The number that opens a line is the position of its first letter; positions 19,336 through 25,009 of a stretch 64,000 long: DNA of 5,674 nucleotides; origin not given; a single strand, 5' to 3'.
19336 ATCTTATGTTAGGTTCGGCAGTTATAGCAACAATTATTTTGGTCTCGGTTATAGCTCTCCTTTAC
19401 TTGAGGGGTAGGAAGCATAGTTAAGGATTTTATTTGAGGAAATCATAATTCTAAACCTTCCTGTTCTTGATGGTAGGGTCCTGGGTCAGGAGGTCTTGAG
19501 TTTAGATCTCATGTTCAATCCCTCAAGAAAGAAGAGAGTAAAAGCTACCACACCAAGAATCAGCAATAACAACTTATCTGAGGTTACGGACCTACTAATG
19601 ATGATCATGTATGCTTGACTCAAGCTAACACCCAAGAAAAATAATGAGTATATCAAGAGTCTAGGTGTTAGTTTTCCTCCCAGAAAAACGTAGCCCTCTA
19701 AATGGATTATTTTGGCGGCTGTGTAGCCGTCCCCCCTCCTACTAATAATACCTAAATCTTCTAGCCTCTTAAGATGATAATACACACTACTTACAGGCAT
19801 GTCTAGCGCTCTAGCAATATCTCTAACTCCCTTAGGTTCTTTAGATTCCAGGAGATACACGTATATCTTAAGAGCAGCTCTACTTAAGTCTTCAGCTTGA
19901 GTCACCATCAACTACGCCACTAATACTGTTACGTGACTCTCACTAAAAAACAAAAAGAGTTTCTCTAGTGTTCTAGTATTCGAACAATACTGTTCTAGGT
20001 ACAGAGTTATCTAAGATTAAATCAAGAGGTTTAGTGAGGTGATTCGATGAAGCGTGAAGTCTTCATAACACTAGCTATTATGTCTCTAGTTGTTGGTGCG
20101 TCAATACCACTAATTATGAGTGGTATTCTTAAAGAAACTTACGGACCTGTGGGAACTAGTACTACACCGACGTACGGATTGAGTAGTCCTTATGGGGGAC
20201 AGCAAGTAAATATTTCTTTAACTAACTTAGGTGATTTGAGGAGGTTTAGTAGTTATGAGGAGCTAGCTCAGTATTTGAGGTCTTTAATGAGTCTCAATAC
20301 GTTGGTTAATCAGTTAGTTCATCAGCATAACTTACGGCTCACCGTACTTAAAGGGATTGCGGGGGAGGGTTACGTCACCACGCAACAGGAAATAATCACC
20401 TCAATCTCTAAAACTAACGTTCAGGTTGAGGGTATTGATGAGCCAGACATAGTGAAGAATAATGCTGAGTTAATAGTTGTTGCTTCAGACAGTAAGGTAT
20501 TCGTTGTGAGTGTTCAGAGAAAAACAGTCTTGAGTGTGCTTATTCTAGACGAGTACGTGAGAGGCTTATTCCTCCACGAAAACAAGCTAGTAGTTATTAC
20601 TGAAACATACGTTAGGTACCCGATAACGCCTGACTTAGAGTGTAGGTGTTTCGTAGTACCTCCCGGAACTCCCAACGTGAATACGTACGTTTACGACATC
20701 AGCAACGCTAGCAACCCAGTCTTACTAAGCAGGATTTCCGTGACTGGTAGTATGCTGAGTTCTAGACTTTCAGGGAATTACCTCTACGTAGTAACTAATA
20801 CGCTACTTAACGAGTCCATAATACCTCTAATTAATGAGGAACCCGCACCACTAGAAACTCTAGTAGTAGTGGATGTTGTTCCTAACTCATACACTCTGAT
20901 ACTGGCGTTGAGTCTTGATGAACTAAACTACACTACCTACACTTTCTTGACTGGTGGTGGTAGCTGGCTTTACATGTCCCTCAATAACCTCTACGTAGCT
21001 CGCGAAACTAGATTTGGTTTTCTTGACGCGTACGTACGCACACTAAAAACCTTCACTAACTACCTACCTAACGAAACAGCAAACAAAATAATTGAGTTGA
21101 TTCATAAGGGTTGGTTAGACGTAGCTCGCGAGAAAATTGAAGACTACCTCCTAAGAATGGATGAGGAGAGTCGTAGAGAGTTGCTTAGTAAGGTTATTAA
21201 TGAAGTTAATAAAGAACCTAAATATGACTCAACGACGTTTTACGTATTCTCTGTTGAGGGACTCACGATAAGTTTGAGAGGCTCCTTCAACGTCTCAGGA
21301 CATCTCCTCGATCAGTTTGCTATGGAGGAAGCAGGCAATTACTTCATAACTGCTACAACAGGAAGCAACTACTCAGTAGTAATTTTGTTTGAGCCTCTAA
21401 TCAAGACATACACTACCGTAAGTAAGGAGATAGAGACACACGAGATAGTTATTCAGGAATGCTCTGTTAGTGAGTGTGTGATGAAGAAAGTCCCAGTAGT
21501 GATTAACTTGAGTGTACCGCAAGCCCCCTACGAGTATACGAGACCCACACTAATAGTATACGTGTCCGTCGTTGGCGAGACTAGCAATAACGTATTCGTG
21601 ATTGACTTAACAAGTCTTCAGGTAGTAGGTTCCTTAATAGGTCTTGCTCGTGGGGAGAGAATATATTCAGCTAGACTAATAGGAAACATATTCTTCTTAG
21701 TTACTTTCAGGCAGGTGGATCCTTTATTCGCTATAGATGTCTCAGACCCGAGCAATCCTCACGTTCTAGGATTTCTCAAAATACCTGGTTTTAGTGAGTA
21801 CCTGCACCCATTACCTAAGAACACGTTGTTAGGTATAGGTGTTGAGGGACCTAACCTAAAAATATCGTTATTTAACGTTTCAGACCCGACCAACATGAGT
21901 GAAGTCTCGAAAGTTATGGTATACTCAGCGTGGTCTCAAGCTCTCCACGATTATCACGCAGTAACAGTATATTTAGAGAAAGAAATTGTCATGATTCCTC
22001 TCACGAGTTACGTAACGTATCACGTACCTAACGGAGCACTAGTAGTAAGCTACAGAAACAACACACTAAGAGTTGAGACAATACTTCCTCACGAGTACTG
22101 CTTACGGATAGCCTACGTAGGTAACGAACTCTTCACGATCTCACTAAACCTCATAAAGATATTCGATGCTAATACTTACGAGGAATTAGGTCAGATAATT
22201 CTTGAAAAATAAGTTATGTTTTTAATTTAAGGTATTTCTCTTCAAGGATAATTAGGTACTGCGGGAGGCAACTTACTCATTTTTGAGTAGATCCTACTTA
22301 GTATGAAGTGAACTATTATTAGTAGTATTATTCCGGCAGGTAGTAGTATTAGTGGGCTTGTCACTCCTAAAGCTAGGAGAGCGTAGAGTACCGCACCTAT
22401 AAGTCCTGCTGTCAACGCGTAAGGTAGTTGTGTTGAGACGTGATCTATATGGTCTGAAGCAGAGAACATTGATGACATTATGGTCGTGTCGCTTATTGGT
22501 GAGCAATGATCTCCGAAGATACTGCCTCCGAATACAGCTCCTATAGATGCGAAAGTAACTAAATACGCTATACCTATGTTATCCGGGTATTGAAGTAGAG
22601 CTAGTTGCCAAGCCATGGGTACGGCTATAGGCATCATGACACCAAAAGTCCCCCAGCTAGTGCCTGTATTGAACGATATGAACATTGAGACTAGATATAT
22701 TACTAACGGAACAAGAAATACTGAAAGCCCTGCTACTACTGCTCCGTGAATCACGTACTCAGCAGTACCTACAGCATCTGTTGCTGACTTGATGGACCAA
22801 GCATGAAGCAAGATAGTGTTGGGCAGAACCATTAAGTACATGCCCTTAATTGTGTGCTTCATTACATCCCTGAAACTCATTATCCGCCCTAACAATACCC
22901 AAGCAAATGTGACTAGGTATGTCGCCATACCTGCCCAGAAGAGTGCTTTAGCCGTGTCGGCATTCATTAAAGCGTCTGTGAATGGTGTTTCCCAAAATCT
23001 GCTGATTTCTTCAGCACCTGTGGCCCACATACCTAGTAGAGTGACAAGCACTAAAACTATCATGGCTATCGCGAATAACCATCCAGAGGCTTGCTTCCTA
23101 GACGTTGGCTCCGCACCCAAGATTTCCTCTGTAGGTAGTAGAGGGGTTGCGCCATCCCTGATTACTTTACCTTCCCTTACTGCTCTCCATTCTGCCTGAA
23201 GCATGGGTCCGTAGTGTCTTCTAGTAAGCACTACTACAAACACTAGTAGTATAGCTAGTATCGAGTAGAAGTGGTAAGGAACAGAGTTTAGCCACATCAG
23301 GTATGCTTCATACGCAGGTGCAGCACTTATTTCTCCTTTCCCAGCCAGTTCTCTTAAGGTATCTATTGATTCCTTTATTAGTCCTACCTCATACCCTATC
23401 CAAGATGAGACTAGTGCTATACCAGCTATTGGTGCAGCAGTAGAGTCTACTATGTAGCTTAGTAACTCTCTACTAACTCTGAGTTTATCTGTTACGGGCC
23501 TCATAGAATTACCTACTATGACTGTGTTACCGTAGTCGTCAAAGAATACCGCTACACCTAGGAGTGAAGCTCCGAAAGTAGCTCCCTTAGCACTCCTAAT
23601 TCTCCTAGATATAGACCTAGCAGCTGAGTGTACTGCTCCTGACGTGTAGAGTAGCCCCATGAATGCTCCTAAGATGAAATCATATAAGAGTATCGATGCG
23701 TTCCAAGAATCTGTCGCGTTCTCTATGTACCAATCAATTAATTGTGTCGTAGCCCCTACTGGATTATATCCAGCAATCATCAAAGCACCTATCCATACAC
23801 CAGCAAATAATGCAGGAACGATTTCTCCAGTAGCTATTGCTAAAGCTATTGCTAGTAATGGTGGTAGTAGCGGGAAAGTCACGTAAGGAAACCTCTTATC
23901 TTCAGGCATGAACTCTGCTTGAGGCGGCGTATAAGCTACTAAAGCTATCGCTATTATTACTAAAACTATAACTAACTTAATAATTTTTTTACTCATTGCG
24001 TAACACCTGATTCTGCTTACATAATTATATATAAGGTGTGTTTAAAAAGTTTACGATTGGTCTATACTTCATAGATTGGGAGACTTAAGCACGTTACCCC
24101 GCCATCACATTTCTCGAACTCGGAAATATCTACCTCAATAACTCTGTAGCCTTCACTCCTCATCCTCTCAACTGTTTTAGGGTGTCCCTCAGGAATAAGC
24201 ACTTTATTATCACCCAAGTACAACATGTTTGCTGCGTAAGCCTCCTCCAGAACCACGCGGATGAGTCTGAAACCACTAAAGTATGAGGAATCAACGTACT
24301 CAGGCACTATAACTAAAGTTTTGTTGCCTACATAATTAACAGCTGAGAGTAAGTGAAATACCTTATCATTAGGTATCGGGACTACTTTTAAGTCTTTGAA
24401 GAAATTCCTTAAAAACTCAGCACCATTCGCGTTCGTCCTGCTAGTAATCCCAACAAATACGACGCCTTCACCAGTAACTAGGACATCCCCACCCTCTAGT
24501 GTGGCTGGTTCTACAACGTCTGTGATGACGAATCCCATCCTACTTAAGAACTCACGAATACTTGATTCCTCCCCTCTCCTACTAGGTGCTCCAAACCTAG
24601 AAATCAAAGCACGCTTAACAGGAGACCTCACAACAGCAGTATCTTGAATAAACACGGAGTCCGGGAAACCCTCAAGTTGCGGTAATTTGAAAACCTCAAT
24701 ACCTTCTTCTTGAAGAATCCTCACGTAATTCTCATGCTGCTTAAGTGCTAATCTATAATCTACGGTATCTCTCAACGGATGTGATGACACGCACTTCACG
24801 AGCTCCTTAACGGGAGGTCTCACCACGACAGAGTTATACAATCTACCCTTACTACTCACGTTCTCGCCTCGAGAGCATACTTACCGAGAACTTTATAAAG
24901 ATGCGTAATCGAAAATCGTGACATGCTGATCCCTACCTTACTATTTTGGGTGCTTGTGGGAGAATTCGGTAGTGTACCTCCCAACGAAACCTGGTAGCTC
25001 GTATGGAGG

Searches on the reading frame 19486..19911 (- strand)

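Call 54: search_protein_families(library=pfam, proteins=[window:19486-19911:-], max_evalue=0.0001)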
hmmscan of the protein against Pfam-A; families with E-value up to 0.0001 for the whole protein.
window:19486-19911:- (141 aa): 6 families
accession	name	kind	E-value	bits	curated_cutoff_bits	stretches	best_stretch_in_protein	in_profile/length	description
PF01022.26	HTH_5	-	2.4e-09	37.4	22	1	18-57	8-46/47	Bacterial regulatory protein, arsR family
PF01978.25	TrmB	-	4.4e-09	36.5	25.6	1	8-67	5-63/68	Sugar-specific transcriptional regulator TrmB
PF12840.13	HTH_20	-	1.3e-07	31.9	27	1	12-57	5-49/51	Helix-turn-helix domain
PF09339.16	HTH_IclR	-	9.7e-07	28.9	22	1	19-59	11-51/52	IclR helix-turn-helix domain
PF25212.1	HVO_A0114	-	1.1e-06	28.7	27.6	1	20-63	30-73/84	HVO_A0114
PF13412.12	HTH_24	-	5e-06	26.4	21.9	1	29-56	20-47/48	Winged helix-turn-helix DNA-binding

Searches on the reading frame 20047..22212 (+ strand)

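Call 36: search_protein_families(library=pfam, proteins=[window:20047-22212:+], max_evalue=0.00001)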
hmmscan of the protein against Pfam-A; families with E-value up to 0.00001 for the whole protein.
window:20047-22212:+ (721 aa): 1 family
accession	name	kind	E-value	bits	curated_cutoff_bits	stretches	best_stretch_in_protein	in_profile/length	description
PF09826.15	Beta_propel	-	4.5e-122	408.9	22.4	1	121-710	2-494/495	Beta propeller domain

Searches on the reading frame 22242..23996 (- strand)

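Call 36: search_protein_families(library=pfam, proteins=[window:22242-23996:-], max_evalue=0.00001)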
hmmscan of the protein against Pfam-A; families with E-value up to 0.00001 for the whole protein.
window:22242-23996:- (584 aa): 1 family
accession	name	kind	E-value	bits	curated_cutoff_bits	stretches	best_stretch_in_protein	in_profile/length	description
PF03553.21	Na_H_antiporter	-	2.7e-58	198.1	23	1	191-541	2-301/303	Na+/H+ antiporter family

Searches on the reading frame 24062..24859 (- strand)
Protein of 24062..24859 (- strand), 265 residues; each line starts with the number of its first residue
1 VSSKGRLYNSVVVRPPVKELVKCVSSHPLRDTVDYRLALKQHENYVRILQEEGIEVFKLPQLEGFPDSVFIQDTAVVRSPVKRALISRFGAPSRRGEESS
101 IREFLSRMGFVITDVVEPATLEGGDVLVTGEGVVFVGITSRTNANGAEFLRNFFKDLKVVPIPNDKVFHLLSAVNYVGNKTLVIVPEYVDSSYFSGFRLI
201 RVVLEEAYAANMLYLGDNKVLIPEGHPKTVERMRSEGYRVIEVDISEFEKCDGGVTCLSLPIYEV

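Call 54: search_protein_families(library=pfam, proteins=[window:24062-24859:-], max_evalue=0.0001)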
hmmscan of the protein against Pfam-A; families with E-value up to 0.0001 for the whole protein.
window:24062-24859:- (265 aa): 2 families
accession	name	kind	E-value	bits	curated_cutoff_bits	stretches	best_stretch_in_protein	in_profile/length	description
PF02274.22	ADI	-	5.5e-19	68.9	22.8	2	66-191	122-263/377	Arginine deiminase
PF19420.4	DDAH_eukar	-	6.4e-11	42.5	23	1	37-262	27-290/291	N,N dimethylarginine dimethylhydrolase, eukaryotic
